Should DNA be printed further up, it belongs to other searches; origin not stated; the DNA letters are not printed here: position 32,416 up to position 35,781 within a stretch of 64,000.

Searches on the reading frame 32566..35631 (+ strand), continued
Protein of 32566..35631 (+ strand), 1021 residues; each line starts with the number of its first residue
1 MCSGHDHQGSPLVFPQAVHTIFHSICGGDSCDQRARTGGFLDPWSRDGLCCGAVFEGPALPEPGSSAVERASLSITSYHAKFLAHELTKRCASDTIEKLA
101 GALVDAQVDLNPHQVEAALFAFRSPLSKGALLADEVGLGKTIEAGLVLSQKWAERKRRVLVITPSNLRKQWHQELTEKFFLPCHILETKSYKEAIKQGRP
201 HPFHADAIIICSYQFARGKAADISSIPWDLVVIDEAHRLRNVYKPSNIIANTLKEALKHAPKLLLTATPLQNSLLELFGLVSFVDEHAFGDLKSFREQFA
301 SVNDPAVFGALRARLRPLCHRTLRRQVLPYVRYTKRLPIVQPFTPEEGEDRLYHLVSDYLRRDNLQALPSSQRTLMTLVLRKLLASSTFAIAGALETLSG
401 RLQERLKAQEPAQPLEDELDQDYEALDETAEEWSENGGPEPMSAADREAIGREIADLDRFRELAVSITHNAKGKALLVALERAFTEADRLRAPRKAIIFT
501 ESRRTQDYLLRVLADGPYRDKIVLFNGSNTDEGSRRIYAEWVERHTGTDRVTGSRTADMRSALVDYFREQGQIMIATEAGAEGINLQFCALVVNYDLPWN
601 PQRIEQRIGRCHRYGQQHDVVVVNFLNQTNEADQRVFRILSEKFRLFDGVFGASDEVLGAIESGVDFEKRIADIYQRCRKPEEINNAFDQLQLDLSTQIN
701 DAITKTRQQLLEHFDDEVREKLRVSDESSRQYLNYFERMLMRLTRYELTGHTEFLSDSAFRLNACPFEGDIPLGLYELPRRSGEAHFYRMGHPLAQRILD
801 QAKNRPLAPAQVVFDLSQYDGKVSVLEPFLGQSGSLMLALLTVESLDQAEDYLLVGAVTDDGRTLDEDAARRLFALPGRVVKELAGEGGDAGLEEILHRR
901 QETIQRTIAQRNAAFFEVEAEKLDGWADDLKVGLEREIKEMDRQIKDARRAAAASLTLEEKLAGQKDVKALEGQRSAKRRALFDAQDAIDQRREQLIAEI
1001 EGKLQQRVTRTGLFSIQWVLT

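Call 24: search_protein_families(library=padloc, proteins=[L123:5928-7625:+, L150:4797-6626:+, L156:3332-5722:+, L121:10058-12211:+, L097:2876-6028:+, L143:4560-5762:+, L136:11162-11659:+, L151:5414-6619:+, L085:17849-19732:+, L146:7305-9683:+], max_evalue=0.00001)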
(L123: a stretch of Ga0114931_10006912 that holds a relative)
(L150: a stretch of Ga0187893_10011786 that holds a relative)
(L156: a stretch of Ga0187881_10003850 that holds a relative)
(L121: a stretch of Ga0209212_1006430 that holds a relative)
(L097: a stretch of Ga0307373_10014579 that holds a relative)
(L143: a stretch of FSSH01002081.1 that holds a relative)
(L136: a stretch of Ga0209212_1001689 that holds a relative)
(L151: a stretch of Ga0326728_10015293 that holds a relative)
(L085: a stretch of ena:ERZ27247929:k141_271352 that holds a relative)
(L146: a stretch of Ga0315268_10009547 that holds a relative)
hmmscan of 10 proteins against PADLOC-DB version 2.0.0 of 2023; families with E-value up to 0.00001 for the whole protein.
L123:5928-7625:+ (565 aa): 1 family
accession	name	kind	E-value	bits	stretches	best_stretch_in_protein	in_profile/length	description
PDLC00647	ZorA3|ZorA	-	6.3e-06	22.9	1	156-557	308-595/780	MotA/ExbB/TolQ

L150:4797-6626:+ (609 aa): 2 families
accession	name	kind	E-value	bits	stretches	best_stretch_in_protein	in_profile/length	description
PDLC02357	AbiU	-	8.6e-32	109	1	87-387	84-377/537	AbiU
PDLC02207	MzaE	-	1.2e-07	28.6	1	235-315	236-318/598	-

L156:3332-5722:+ (796 aa): 7 families
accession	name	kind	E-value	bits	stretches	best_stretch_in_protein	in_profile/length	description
PDLC03859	LmuB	-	4.9e-20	70.3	1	142-597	167-585/611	-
PDLC04135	mad3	-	1.2e-12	46.1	1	39-591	19-322/374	mads_3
PDLC04895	PDC-S06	-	3e-11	40.6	1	528-612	562-649/784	-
PDLC03865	LmuB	-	1.2e-10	38.3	0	171-349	383-562/1007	-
PDLC02913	ATPase_I-A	-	2.5e-07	28.2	1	20-245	53-275/508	-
PDLC02980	AriA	-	4.5e-06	24.8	0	46-135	1-83/304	-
PDLC02335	AbiLi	-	5.2e-06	23.7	0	42-103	71-118/326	AbiLi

L121:10058-12211:+ (717 aa): 16 families
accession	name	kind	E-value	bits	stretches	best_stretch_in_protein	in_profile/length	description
PDLC04105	HerA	-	2.7e-155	516.2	1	74-691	7-573/576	-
PDLC04098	HerA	-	1.4e-70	236.7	2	467-652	465-661/686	-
PDLC04102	HerA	-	6.1e-61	204.6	2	483-654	466-634/654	-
PDLC04104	HerA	-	3.9e-57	191.7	2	436-643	136-342/379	-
PDLC02188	HerA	-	9.8e-57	191.1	1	165-641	82-546/578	-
PDLC04106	HerA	-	1e-54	184.2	2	483-650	470-641/667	-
PDLC02185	HerA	-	8.1e-51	171.4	2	488-653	412-575/585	-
PDLC04100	HerA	-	3.1e-49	166.1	2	484-653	402-569/580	-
PDLC04103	HerA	-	5.8e-43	145.1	2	524-652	439-569/579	-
PDLC04097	HerA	-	9.4e-39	131.5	2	72-290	1-233/618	-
PDLC04101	HerA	-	1.2e-32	111.1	1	165-375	103-317/400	-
PDLC04140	mad8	-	1.5e-22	78.5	2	506-634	173-296/314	mads_8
PDLC04107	HerA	-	2.4e-21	74.1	1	165-357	104-304/306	-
PDLC04099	HerA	-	2.3e-16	57.8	1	164-272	103-212/214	-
PDLC01055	HerA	-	1.1e-13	48.9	2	221-276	153-205/532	Type III coevolved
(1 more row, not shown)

L097:2876-6028:+ (1050 aa): 8 families
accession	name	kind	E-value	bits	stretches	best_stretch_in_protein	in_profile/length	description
PDLC02208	Ppl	-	1.2e-21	74.6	2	922-1040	774-888/894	-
PDLC04135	mad3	-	1.3e-13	49.2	1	374-1011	17-348/374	mads_3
PDLC02980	AriA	-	5e-08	31.3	0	921-988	234-302/304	-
PDLC04678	PDC-M49A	-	7.6e-08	29.1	1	948-1011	572-635/681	-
PDLC04182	HEC-01A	-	2.8e-07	27.9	0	380-405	32-57/406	-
PDLC04164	AriA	-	9.2e-07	26.7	1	921-998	168-245/253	-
PDLC04679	PDC-M49A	-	2e-06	24.8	1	947-1011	430-495/541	-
PDLC04680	PDC-M49A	-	6.7e-06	22.9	0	919-1013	533-626/674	-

L143:4560-5762:+ (400 aa): 16 families
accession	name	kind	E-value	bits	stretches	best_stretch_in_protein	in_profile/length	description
PDLC04141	capP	-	4.5e-22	76.7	1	184-370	31-204/242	capP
PDLC03948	RmrA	-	4.6e-19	66.6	1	16-336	5-306/397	-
PDLC03949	RmrA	-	7.3e-19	65.9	1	20-385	3-327/363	-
PDLC03947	RmrA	-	2.7e-17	60.7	1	13-318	5-289/383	-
PDLC03952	RmrA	-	6.4e-15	52.9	1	13-317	16-300/395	-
PDLC03944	RmrA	-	1.5e-14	51.9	1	21-337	8-301/384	-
PDLC03951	RmrA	-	3.2e-14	50.7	1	16-336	5-302/400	-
PDLC03945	RmrA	-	1.8e-12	45.2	1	131-341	124-312/394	-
PDLC03943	RmrA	-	2.7e-12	44.5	1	24-327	7-280/370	-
PDLC03954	RmrA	-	7.3e-12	42.9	1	12-282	3-260/380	-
PDLC03946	RmrA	-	2.1e-11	41.1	1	170-286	135-240/357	-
PDLC03955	RmrA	-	6e-11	40.2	1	16-318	17-289/371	-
PDLC03956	RmrA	-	1e-10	39.3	1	174-337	152-304/399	-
PDLC04776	PDC-M69B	-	1.4e-06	26.2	1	196-325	52-180/272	-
PDLC03982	PD-Lambda-2_B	-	1.5e-06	25.8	1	174-303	236-360/402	-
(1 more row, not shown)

L136:11162-11659:+ (165 aa): 0 families

L151:5414-6619:+ (401 aa): 90 families (the best 25 are shown)
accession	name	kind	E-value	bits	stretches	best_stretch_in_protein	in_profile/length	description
PDLC04178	HEC-01A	-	4.3e-103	343.4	1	6-384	9-385/399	-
PDLC04175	HEC-01A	-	3.3e-42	142.8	1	1-379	1-358/363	-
PDLC04176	HEC-01A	-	2.2e-36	124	1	6-351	3-340/371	-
PDLC04180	HEC-01A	-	8e-36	122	1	6-363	3-356/382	-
PDLC04182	HEC-01A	-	2.9e-34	116.7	2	162-332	185-353/406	-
PDLC04391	PDC-M07A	-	2.1e-32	110.6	2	165-332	181-351/412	-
PDLC04184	HEC-01A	-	1.6e-31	107.8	2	169-332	216-393/464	-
PDLC02980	AriA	-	9.5e-31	105.9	2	249-331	222-304/304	-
PDLC04177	HEC-01A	-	1.4e-28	98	2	183-339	199-349/393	-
PDLC04392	PDC-M07A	-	5.5e-28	96.2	2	169-332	191-353/432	-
PDLC04389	PDC-M07A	-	1.1e-27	95.1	2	190-351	216-395/443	-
PDLC04393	PDC-M07A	-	1.3e-26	91.6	2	171-332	195-355/435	-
PDLC04179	HEC-01A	-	9.8e-26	88.8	2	163-347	240-420/459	-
PDLC02335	AbiLi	-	1.6e-24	84.5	1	8-352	52-259/326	AbiLi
PDLC04183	HEC-01A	-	2e-23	81.1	2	157-332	176-350/402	-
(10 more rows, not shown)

L085:17849-19732:+ (627 aa): 107 families (the best 25 are shown)
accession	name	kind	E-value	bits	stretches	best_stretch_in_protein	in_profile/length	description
PDLC02358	Old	-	3.5e-85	284.9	1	42-591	3-522/578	Old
PDLC02979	AriA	-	2.4e-32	111.1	2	214-390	204-373/373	-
PDLC00067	GajA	-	2.9e-22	76.9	2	43-103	5-61/604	AAA ATPase domain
PDLC00070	GajA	-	5.2e-22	76.2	2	207-536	213-477/596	AAA ATPase domain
PDLC00096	GajA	-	6.9e-22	75.9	2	43-120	3-81/630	AAA ATPase domain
PDLC02914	ATPase-Toprim_I-B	-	7.3e-22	76.1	1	311-523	180-393/443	-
PDLC00090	GajA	-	1.9e-20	71.1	2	43-111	3-71/659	AAA ATPase domain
PDLC00091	GajA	-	4.9e-20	69.9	1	43-458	3-402/627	AAA ATPase domain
PDLC00085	GajA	-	1.1e-19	68.7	1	370-518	311-450/580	AAA ATPase domain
PDLC00065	GajA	-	1.7e-19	68.1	2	346-519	335-516/670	AAA ATPase domain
PDLC00069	GajA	-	7.1e-19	65.7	2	44-121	4-82/687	AAA ATPase domain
PDLC00086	GajA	-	1.6e-18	64.9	2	312-531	280-485/600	AAA ATPase domain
PDLC02915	ATPase-Toprim_I-B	-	3.3e-18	63.8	1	347-532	258-433/623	-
PDLC00094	GajA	-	4.4e-18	63.1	2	43-93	3-51/569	AAA ATPase domain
PDLC04135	mad3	-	5e-18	63.8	1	42-396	1-333/374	mads_3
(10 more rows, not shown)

L146:7305-9683:+ (793 aa): 9 families
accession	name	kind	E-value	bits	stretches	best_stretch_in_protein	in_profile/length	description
PDLC02198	IetS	-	0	1035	1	33-793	3-763/795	-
PDLC04233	IetS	-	9e-53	177.5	1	174-790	184-825/855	-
PDLC02197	IetS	-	3.7e-49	165.7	1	159-702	132-630/749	-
PDLC02201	IetS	-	2.9e-36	123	1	208-716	176-635/781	-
PDLC02199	IetS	-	1.4e-35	120.7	1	286-690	315-686/826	-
PDLC02200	IetS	-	5.6e-26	88.9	1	263-701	246-646/780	-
PDLC02202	IetS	-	1.4e-22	77.8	1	287-703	298-660/780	-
PDLC04234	IetS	-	1.5e-17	61.1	1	283-540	300-573/656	-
PDLC03014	subtilase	-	6.8e-16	56.7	1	286-603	173-375/391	-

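Call 25: search_protein_families(library=pfam, proteins=[L123:5928-7625:+, L150:4797-6626:+, L156:3332-5722:+, L121:10058-12211:+, L097:2876-6028:+, L143:4560-5762:+, L136:11162-11659:+, L151:5414-6619:+, L085:17849-19732:+, L146:7305-9683:+], max_evalue=0.0001)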
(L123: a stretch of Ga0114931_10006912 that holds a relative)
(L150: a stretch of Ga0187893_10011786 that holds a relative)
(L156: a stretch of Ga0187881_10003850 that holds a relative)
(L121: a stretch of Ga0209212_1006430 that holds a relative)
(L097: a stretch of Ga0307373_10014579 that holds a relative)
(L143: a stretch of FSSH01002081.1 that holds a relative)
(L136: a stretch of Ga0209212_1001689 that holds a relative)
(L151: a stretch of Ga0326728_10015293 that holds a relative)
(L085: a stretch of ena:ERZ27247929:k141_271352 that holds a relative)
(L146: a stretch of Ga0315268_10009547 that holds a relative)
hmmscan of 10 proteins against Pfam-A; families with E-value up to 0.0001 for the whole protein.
L123:5928-7625:+ (565 aa): 1 family
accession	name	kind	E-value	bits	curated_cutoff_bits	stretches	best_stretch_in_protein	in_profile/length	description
PF09903.14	DUF2130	-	1.8e-80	270.3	26.7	1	307-552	2-253/255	Uncharacterized protein conserved in bacteria (DUF2130)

L150:4797-6626:+ (609 aa): 1 family
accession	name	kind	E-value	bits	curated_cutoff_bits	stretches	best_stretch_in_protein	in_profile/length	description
PF10592.14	AIPR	-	5.3e-36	125.3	25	1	244-392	1-154/308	AIPR protein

L156:3332-5722:+ (796 aa): 4 families
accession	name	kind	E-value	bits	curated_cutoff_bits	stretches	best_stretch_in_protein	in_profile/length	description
PF13476.12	AAA_23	-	3.1e-10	41.5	27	1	39-248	16-177/201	AAA domain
PF13304.12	AAA_21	-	1.1e-07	32.7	27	1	46-242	1-200/304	AAA domain, putative AbiEii toxin, Type IV TA system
PF02463.25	SMC_N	-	8.5e-07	29.1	40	0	21-67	2-48/220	RecF/RecN/SMC N terminal domain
PF13166.12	AAA_13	-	4.2e-06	26.2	36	0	42-72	14-44/713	AAA domain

L121:10058-12211:+ (717 aa): 4 families
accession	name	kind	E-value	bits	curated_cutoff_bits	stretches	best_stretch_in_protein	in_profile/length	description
PF01935.23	DUF87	-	3.1e-32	112.9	23.2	1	205-506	2-218/220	Helicase HerA, central domain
PF05872.18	HerA_C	-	6.2e-07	28.9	22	0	512-603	244-336/502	Helicase HerA-like C-terminal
PF10412.15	TrwB_AAD_bind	-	7.5e-06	25.5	20.5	1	219-276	8-61/387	Type IV secretion-system coupling protein DNA-binding domain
PF01580.24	FtsK_SpoIIIE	-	5.3e-05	23.2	24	0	223-250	37-63/221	FtsK/SpoIIIE family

L097:2876-6028:+ (1050 aa): 2 families
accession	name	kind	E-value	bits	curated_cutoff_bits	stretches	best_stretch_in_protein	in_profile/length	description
PF13304.12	AAA_21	-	3.7e-07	30.9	27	0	921-988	234-302/304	AAA domain, putative AbiEii toxin, Type IV TA system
PF02463.25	SMC_N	-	1.1e-05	25.4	40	0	732-993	135-206/220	RecF/RecN/SMC N terminal domain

L143:4560-5762:+ (400 aa): 1 family
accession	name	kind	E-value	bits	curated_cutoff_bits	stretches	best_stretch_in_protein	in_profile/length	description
PF06114.19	Peptidase_M78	-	4.7e-24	85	22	1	185-316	2-122/123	IrrE N-terminal-like domain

L136:11162-11659:+ (165 aa): 1 family
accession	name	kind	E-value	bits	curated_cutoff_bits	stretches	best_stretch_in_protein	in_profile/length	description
PF14367.12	DUF4411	-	1e-29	103.8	23.5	1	3-165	1-159/159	Domain of unknown function (DUF4411)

L151:5414-6619:+ (401 aa): 5 families
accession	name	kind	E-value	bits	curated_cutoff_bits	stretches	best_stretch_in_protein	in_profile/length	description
PF13304.12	AAA_21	-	6.4e-30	105.7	27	1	29-331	3-304/304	AAA domain, putative AbiEii toxin, Type IV TA system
PF13175.12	AAA_15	-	3.3e-17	63.6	32.1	2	285-329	327-373/374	AAA ATPase domain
PF02463.25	SMC_N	-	5.1e-16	59.2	40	1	6-48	2-47/220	RecF/RecN/SMC N terminal domain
PF13476.12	AAA_23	-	1.5e-07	32.7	27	1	8-49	1-43/201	AAA domain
PF11398.14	DUF2813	-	4.1e-07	30.1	21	0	284-332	281-327/372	Protein of unknown function (DUF2813)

L085:17849-19732:+ (627 aa): 6 families
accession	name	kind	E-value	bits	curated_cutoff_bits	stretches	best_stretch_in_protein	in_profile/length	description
PF13175.12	AAA_15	-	3e-31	109.8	32.1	2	213-390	205-374/374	AAA ATPase domain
PF13304.12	AAA_21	-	9.2e-15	55.9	27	1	306-391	230-304/304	AAA domain, putative AbiEii toxin, Type IV TA system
PF20469.4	OLD-like_TOPRIM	-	1.3e-10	42.1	23.2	1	445-508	1-67/67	Overcoming lysogenization defect protein-like, TOPRIM domain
PF11398.14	DUF2813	-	1.1e-09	38.6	21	0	43-112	3-70/372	Protein of unknown function (DUF2813)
PF13476.12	AAA_23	-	2.7e-07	31.9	27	1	45-158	1-105/201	AAA domain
PF02463.25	SMC_N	-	7.7e-06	25.9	40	0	43-88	2-48/220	RecF/RecN/SMC N terminal domain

L146:7305-9683:+ (793 aa): 1 family
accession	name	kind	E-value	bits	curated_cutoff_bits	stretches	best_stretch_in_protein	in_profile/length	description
PF00082.27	Peptidase_S8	-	7.5e-42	144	21.8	1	289-607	6-274/288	Subtilase family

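Call 36: search_solved_structures(query=window:32743-35631:+, max_evalue=1e-10)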
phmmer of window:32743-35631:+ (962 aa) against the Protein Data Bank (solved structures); distinct sequences matched with E-value up to 1e-10: 77 (the best 60 are shown).
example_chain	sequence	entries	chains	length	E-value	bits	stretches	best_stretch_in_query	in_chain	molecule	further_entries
8so8_A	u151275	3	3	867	9e-40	139.7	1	42-241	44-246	RNA polymerase-associated protein RapA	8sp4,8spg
6bog_A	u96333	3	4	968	1.3e-39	139.2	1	42-241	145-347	RNA polymerase-associated protein RapA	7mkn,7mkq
7m8e_F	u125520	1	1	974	1.3e-39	139.2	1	42-241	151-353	RNA polymerase-associated protein RapA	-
4s20_K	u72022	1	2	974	1.6e-39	138.9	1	42-240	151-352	RNA polymerase-associated protein RapA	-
8t0l_F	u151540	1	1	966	2.1e-39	138.5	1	29-241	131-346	RNA polymerase-associated protein RapA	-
5jxr_A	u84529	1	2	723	2.1e-28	102.1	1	71-268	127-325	Chromatin-remodeling complex ATPase-like protein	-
7otq_K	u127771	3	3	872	7.7e-28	100.2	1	51-268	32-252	Chromodomain-helicase-DNA-binding protein 1-like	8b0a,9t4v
7epu_B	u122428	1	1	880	7.7e-28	100.2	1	51-268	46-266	Chromodomain-helicase-DNA-binding protein 1-like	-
7enn_K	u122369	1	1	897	8.2e-28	100.1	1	51-268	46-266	Chromodomain-helicase-DNA-binding protein 1-like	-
6ryr_W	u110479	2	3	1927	2.4e-27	98.6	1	50-273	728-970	Chromodomain-helicase-DNA-binding protein 4,Chromodomain-helicase-DNA-binding protein 4,Ch | Chromodomain-helicase-DNA-binding protein 4,CHD4,Chromodomain-helic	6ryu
6iro_L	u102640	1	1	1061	2.6e-27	98.5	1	50-264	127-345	ISWI chromatin-remodeling complex ATPase ISW1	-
6jyl_K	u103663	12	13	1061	2.6e-27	98.5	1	50-264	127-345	ISWI chromatin-remodeling complex ATPase ISW1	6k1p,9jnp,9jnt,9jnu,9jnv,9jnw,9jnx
7x3t_V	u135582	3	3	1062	2.6e-27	98.5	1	50-264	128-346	ISWI chromatin-remodeling complex ATPase ISW1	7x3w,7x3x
9lj2_K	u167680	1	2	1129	3.1e-27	98.2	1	50-264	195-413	ISWI chromatin-remodeling complex ATPase ISW1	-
6pwf_K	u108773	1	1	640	4.5e-27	97.7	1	71-268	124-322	chromatin remodeling factor ISWI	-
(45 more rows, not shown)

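Call 53: search_protein_families(library=pfam, proteins=[L156:7342-8715:+, L092:17671-18000:+, L148:14426-15121:-, L105:19493-20098:-], max_evalue=0.01)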
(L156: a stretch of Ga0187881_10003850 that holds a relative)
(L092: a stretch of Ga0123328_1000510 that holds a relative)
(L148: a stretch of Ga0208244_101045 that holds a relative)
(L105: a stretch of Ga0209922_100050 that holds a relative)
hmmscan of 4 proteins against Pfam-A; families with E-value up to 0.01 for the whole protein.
L156:7342-8715:+ (457 aa): 2 families
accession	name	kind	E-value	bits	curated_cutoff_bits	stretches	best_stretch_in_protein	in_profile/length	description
PF06250.17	YhcG_C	-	6.1e-57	192.3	32.5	1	285-439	2-155/157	YhcG PDDEXK nuclease domain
PF17761.7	DUF1016_N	-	3e-35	121.7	32.8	2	18-98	2-81/137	DUF1016 N-terminal domain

L092:17671-18000:+ (109 aa): 0 families

L148:14426-15121:- (231 aa): 0 families

L105:19493-20098:- (201 aa): 0 families

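Call 66: find_encoding_contigs(protein=P0121, flank=10000, max_places=2)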
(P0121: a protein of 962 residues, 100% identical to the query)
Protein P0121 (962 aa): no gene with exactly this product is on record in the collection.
